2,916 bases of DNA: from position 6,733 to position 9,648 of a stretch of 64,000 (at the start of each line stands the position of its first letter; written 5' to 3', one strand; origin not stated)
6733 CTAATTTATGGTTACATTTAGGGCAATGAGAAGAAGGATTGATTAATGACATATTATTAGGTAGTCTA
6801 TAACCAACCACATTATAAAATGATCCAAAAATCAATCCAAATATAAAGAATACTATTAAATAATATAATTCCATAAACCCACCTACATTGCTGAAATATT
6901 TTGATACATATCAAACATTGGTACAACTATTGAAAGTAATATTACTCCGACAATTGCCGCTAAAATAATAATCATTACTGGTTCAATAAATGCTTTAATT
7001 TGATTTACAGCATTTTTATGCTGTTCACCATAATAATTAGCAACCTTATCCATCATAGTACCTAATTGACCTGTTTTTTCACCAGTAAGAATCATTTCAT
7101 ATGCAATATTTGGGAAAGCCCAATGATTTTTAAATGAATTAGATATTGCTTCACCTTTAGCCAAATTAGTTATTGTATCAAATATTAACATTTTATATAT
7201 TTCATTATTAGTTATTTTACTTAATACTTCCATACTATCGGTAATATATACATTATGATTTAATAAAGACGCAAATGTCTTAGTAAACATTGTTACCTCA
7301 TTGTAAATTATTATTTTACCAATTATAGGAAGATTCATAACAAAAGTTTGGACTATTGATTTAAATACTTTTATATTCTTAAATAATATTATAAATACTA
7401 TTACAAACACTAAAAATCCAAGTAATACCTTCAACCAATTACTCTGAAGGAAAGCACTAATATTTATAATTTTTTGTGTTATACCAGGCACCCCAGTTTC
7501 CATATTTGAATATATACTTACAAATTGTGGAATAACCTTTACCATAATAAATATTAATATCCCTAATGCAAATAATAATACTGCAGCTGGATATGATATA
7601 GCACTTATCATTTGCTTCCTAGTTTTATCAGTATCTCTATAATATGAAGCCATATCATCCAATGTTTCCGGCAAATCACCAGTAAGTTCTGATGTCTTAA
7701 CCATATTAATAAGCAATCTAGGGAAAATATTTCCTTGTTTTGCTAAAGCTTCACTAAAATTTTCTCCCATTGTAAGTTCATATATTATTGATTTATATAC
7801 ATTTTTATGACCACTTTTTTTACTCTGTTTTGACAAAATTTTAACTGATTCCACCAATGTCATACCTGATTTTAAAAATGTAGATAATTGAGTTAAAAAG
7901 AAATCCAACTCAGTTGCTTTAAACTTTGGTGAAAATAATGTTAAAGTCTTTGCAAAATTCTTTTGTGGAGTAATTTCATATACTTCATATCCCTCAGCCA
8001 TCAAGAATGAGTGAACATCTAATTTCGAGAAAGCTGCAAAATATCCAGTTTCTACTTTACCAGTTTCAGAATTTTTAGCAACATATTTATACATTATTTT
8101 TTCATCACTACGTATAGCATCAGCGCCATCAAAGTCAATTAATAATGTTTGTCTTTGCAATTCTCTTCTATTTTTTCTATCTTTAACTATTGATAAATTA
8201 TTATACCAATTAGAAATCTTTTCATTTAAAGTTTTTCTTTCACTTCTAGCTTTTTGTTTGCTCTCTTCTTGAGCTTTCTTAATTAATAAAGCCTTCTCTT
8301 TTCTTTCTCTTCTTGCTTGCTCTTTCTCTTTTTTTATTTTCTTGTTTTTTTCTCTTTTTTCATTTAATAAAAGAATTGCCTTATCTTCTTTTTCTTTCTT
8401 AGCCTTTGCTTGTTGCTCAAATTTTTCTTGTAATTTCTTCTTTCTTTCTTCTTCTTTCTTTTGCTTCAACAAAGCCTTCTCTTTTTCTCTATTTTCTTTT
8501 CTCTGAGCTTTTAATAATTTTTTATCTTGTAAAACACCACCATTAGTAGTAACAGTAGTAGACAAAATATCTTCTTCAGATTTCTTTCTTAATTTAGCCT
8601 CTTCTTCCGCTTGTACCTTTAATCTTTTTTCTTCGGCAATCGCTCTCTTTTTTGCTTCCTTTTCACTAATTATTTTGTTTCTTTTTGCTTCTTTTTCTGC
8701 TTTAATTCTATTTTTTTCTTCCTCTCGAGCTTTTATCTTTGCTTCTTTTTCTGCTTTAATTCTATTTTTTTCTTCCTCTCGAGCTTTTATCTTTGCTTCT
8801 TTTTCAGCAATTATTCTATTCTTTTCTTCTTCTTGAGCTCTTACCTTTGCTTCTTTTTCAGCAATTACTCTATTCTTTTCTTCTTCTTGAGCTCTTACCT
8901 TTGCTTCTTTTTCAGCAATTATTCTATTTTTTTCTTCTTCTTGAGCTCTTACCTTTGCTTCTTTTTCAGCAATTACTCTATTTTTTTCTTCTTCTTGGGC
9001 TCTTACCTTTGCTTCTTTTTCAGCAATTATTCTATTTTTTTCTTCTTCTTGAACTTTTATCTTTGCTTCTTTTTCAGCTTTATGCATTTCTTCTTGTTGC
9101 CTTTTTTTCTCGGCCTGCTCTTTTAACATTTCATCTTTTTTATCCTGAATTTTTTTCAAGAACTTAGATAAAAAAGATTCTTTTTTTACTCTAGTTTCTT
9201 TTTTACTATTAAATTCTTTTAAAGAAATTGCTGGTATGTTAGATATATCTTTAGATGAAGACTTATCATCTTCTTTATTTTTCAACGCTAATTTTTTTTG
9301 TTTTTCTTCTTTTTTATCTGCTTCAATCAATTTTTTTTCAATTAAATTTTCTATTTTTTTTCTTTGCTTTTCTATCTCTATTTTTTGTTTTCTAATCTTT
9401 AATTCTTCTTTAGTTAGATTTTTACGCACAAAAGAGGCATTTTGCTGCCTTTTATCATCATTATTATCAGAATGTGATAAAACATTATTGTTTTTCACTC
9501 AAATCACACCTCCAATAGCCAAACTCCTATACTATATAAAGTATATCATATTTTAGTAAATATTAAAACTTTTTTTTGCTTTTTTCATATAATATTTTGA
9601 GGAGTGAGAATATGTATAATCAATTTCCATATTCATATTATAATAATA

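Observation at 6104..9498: PilC platform protein fused to a 470-aa Lys/Glu-rich 16-aa tandem-repeat domain; pilD-pilC pair without an adjacent assembly ATPase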

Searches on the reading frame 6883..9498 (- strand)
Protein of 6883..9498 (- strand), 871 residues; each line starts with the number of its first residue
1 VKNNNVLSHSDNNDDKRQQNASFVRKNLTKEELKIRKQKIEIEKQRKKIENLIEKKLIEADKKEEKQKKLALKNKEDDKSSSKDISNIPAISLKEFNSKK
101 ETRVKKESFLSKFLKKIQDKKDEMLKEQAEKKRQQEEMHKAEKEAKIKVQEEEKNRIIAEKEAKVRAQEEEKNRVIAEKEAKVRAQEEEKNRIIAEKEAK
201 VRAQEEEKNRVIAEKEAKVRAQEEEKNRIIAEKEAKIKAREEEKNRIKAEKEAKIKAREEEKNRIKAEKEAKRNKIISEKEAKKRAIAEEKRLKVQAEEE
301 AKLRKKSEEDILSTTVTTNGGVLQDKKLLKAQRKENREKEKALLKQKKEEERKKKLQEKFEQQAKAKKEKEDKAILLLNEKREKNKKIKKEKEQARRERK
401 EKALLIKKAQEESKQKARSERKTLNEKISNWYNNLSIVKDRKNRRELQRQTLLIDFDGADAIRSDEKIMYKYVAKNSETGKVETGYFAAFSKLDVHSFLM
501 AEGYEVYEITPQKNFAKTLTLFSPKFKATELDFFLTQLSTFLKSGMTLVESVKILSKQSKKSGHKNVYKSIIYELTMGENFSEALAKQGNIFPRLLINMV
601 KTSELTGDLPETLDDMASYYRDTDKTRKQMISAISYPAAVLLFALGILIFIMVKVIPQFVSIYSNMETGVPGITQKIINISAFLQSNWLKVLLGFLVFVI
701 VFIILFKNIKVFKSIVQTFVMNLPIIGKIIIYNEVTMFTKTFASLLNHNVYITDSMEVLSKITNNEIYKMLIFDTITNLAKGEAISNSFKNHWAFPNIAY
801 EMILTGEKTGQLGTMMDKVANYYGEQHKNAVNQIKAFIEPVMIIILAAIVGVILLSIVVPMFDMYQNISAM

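Call 4: search_protein_families(library=pfam, proteins=[window:6883-9498:-], max_evalue=0.01)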
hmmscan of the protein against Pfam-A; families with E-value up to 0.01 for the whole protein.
window:6883-9498:- (871 aa): 1 family
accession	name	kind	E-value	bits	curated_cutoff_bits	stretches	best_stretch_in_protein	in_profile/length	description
PF00482.28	T2SSF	-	2e-49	167.2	25.2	2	534-657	1-125/125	Type II secretion system (T2SS), protein F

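Call 14: find_homologous_proteins(query=window:6883-9498:-, max_evalue=0.00001)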
Query window:6883-9498:- (871 aa): 355 proteins with E <= 0.00001 among 8000 candidates; the best 120 are listed.
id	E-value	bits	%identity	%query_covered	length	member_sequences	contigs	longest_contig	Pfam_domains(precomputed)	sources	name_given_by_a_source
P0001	0.0e+0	1776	100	100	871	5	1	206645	PF00482.29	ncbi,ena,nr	ncbi:MAG: type II secretion system F family protein [Bacilli bacterium]|nr:type II secretion system 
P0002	0.0e+0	1357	89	75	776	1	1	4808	PF00482.29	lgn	-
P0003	0.0e+0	1145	67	100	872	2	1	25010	PF00482.29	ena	-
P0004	0.0e+0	1138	76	73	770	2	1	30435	PF00482.29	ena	-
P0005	0.0e+0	1137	81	68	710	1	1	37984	PF00482.29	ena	-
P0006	0.0e+0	1136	88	59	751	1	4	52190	PF00482.29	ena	-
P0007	0.0e+0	1127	87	61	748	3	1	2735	PF00482.29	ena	-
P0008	0.0e+0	1035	62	100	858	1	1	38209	PF00482.29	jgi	-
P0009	0.0e+0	1026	73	75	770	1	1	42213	PF00482.29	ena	-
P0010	0.0e+0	1022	75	72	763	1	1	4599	PF00482.29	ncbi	-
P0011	5.0e-298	1009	74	72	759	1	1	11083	PF00482.29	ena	-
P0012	1.0e-296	1004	62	90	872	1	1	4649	PF00482.29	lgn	-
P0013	3.7e-288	976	81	58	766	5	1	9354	PF00482.29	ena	-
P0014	5.1e-288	975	73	70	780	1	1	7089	PF00482.29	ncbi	-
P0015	8.2e-287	971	75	68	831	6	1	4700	PF00482.29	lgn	-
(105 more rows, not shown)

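Call 16: list_cluster_members(proteins=[P0001, P0002, P0006, P0003])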
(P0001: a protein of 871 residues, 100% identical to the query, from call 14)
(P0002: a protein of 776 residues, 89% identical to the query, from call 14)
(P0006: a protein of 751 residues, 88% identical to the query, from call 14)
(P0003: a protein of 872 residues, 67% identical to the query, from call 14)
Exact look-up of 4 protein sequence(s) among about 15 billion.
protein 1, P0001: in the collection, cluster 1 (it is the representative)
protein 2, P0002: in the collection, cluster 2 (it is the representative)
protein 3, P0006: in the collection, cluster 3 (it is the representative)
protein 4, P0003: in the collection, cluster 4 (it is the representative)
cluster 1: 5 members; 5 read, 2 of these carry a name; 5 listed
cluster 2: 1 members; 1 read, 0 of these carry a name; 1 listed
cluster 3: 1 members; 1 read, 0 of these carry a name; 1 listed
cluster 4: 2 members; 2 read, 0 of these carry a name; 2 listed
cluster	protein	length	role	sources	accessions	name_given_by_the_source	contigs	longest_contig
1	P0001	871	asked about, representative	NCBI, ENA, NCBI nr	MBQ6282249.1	MAG: type II secretion system F family protein [Bacilli bacterium] | type II secretion system F family protein [Bacilli bacterium]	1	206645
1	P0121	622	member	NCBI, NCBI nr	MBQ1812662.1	MAG: type II secretion system F family protein, partial [Bacilli bacterium] | type II secretion system F family protein [Bacilli bacterium]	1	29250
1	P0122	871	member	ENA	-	-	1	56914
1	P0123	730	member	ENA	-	-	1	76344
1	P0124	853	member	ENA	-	-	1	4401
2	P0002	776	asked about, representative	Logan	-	-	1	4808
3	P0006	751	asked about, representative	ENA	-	-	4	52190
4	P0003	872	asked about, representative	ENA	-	-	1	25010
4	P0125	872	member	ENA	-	-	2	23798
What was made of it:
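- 6883..9498 (-): pilC: 871-aa platform protein, N-terminal arm plus PilC/GspF core (includes the stop codon). Identical to MBQ6282249.1, 'type II secretion system F family protein [Bacilli bacterium]' (calls 14, 16).
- Only 64 kb of a 206-kb contig was visible (call 16).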

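Call 18: find_encoding_contigs(protein=P0123, flank=3000, max_places=3)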
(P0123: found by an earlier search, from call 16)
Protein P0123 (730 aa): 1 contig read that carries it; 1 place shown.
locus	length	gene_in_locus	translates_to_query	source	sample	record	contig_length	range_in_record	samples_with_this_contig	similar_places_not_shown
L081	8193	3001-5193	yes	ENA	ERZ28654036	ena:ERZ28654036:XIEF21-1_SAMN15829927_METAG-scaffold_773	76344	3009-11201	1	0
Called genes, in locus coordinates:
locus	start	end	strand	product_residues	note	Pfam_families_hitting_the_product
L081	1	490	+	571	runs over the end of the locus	PF01807:Zn_ribbon_DnaG, PF08275:DNAG_N, PF01751:Toprim, PF13155:Toprim_2, PF13362:Toprim_3 (weak), PF13662:Toprim_4, PF10410:DnaB_bind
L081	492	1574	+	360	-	PF03979:Sigma70_r1_1, PF00140:Sigma70_r1_2, PF04542:Sigma70_r2, PF04539:Sigma70_r3, PF04545:Sigma70_r4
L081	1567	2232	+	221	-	PF12847:Methyltransf_18, PF04816:TrmK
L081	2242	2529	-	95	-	PF14181:YqfQ (weak)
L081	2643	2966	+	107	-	-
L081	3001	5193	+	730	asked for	PF00482:T2SSF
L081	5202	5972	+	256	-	PF06750:A24_N_bact, PF01478:Peptidase_A24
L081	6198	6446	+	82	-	PF07866:DUF1653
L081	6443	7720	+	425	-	PF02403:Seryl_tRNA_N, PF00587:tRNA-synt_2b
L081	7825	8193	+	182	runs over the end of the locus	PF01330:RuvA_N, PF14520:HHH_5, PF07499:RuvA_C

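Call 19: find_encoding_contigs(protein=P0124, flank=3000, max_places=3)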
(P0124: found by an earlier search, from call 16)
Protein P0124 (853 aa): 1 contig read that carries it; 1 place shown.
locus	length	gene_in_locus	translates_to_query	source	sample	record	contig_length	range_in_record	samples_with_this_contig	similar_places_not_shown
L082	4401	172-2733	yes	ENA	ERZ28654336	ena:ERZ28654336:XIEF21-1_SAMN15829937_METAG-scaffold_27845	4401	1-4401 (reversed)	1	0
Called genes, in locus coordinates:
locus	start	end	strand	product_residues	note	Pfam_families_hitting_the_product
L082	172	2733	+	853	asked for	PF00482:T2SSF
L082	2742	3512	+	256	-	PF06750:A24_N_bact, PF01478:Peptidase_A24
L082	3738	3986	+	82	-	PF07866:DUF1653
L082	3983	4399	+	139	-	?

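Call 31: search_protein_families(library=ncbifam, proteins=[window:6883-9498:-], max_evalue=0.001)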
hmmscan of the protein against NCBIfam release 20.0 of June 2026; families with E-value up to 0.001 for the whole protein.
window:6883-9498:- (871 aa): 6 families
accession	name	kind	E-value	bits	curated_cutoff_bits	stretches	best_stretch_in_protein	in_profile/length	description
TIGR02120.1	GspF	equivalog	3.6e-82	276.7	424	1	470-868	1-401/401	type II secretion system inner membrane protein GspF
NF007861.0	PRK10573.1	equivalog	5e-70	236.6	401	1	467-870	4-400/401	protein transport protein HofC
NF052607.1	T4PiliAsmPilCThrm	equivalog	2.8e-69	234.2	700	1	470-869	4-405/406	type IV pilus assembly protein PilC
NF052606.1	T4PiliAsmPilCMyx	equivalog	3.6e-60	204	700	1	466-868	18-418/419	type IV pilus assembly protein PilC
NF047826.1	T3SSXpsF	equivalog_domain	2.3e-54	184.8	650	1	469-868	3-404/405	type II secretion system protein XpsF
NF041012.2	T4P_ComGB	equivalog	5.4e-47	160.7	240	1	533-865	5-331/332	competence type IV pilus assembly protein ComGB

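Call 42: predict_structure(alignment_id=A3)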
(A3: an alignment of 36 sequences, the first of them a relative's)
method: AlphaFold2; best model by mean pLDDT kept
length: 871 residues; sequences in the alignment: 36
mean_pLDDT: 61.8   pTM: 0.29
mean pLDDT of the five models: 61.8, 60.3, 60.2, 59.4, 59.2
residues with pLDDT >= 90: 11; 70-90: 363; 50-70: 234; < 50: 263
segments of 3 or more residues with pLDDT < 50: 1-27, 77-110, 209-229, 310-327, 447-466, 514-522, 663-668, 708-813, 815-817, 863-871
pLDDT, mean of each block of 10 residues (from residue 1): 31 31 45 79 89 88 82 53 37 41 37 60 70 74 77 85 86 86 85 82 60 42 45 58 79 89 90 85 78 73 56 32 45 63 71 75 75 73 76 76 77 65 62 53 51 34 45 77 70 74 74 42 60 83 80 82 80 74 73 72 70 79 68 64 68 59 49 61 69 71 58 45 34 33 30 31 37 37 34 33 37 46 54 57 63 58 46 38
secondary structure, 60 per line:
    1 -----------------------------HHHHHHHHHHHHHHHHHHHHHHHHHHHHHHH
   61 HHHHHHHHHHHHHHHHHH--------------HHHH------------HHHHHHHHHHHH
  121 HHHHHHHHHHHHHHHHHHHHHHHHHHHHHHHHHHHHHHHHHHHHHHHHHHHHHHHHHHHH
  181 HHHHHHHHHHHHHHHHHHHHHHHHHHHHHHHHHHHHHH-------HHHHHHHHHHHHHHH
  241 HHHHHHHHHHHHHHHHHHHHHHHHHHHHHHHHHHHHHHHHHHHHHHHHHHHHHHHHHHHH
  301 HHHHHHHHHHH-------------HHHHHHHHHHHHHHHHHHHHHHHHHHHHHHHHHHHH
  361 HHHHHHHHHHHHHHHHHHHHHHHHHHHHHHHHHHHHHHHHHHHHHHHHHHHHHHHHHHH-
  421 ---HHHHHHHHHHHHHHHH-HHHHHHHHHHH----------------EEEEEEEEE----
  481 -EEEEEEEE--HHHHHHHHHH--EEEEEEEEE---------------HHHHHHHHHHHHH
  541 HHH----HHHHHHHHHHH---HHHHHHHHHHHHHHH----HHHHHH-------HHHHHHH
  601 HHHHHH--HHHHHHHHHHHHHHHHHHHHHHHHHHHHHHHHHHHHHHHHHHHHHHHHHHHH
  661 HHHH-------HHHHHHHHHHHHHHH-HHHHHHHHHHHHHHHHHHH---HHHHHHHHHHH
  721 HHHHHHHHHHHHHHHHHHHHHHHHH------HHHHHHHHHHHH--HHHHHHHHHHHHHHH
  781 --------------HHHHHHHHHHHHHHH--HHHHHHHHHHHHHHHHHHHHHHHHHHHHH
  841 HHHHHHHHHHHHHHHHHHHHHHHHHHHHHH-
elements in order (helices of 4 or more, strands of 3 or more residues): H30-78 H93-96 H109-218 H226-311 H325-419 H424-439 H441-451 E468-476 E482-489 H492-501 E504-512 H528-543 H548-558 H562-576 H581-586 H594-606 H609-664 H672-686 H688-706 H710-745 H752-763 H766-780 H795-809 H812-870
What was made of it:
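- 9265..9411 (-): Arm aa 30-78: first predicted long helix, moderately conserved. AlphaFold helix 30-78, pLDDT about 80-89 (call 42).
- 8527..8565 (-): Hinge aa 312-324 (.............), the only Gly/Thr-rich break in the arm. Non-helical with pLDDT below 50 (call 42).
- AlphaFold predicts helices 30-78, 109-218, 226-311 and 325-419 at pLDDT 70-90 (call 42).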

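Call 51: find_encoding_contigs(protein=P0002, flank=1500, max_places=1)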
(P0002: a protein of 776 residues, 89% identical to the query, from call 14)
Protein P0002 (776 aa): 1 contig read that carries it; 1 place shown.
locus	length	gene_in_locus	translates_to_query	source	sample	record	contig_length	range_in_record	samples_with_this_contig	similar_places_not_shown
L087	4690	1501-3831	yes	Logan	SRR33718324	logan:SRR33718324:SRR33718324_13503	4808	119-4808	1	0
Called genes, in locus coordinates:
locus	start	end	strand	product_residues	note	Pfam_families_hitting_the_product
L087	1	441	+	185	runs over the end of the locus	?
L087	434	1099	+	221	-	PF12847:Methyltransf_18, PF04816:TrmK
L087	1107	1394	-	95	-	PF14181:YqfQ (weak)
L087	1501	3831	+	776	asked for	PF00482:T2SSF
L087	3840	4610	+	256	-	PF06750:A24_N_bact, PF01478:Peptidase_A24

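Call 52: find_encoding_contigs(protein=P0006, flank=10000, max_places=1)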
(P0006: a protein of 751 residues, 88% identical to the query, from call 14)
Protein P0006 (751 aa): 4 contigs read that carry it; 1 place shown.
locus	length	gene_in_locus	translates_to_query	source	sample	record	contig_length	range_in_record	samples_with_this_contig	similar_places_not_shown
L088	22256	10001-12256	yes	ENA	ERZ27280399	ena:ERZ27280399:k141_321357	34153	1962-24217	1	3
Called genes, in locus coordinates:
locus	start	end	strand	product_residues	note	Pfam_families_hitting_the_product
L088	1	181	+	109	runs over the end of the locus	PF14071:YlbD_coat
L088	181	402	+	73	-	PF14003:YlbE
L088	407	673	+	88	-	-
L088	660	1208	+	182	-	PF03602:Cons_hypoth95, PF05175:MTS (weak), PF02086:MethyltransfD12 (faint), PF09445:Methyltransf_15 (weak)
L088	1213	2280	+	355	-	PF03033:Glyco_transf_28, PF00201:UDPGT, PF04101:Glyco_tran_28_C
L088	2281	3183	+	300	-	PF01565:FAD_binding_4, PF02873:MurB_C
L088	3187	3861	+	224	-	PF08478:POTRA_1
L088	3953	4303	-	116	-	-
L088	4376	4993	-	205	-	PF01726:LexA_DNA_bind, PF00717:Peptidase_S24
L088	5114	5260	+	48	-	-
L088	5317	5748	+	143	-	PF10747:SirA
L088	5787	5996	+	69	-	PF03672:UPF0154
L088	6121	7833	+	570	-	PF01807:Zn_ribbon_DnaG, PF08275:DNAG_N, PF13662:Toprim_4, PF01751:Toprim, PF13155:Toprim_2, PF13362:Toprim_3 (weak), PF10410:DnaB_bind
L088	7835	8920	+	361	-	PF03979:Sigma70_r1_1, PF00140:Sigma70_r1_2, PF04542:Sigma70_r2, PF04539:Sigma70_r3, PF04545:Sigma70_r4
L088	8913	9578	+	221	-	PF12847:Methyltransf_18, PF04816:TrmK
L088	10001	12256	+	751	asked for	PF00482:T2SSF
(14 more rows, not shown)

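Call 64: search_solved_structures(query=A3, max_evalue=0.001)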
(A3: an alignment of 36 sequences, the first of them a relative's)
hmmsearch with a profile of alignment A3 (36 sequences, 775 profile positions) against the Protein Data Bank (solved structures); distinct sequences matched with E-value up to 0.001: 5.
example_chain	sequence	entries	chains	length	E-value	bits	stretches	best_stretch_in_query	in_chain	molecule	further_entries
3jc8_Ca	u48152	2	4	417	1.9e-55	191.4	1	434-769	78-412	Type 4 fimbrial assembly protein PilC | PilC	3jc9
2whn_A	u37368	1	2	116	5.6e-15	57.6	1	434-527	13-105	PILUS ASSEMBLY PROTEIN PILC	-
2vma_A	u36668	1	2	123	9.1e-09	37.1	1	433-537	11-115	GENERAL SECRETION PATHWAY PROTEIN F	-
2vmb_A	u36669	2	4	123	1.3e-08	36.5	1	433-536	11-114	GENERAL SECRETION PATHWAY PROTEIN F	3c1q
5nbg_A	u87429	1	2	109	4.1e-07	31.6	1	432-533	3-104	General secretion pathway protein F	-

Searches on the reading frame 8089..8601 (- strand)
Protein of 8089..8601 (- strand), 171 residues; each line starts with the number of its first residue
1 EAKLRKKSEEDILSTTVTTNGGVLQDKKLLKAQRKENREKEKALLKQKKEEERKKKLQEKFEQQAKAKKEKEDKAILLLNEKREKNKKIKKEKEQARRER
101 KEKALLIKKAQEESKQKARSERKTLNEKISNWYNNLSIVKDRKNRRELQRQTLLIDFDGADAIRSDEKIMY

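Call 39: search_solved_structures(query=window:8089-8601:-, max_evalue=1)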
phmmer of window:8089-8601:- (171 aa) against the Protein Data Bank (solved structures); distinct sequences matched with E-value up to 1: 0.
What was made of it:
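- Tried and rejected: PDB searches by sequence (call 39) and by profile (call 64) hit only the core.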

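Call 40: search_protein_families(library=pfam, proteins=[window:8089-8601:-], max_evalue=1)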
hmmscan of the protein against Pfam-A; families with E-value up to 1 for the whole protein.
window:8089-8601:- (171 aa): 1 family
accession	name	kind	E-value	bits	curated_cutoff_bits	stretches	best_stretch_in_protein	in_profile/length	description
PF05262.16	Borrelia_P83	-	0.19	10.6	33.6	1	31-148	230-377/489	Borrelia P83/100 protein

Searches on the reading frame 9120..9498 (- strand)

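Call 40: search_protein_families(library=pfam, proteins=[window:9120-9498:-], max_evalue=1)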
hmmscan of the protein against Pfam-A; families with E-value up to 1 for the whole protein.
window:9120-9498:- (126 aa): 1 family
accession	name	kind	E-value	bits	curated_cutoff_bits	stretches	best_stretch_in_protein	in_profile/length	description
PF17424.7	DUF5411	-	0.042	14.2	30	1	88-122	47-81/134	Family of unknown function (DUF5411)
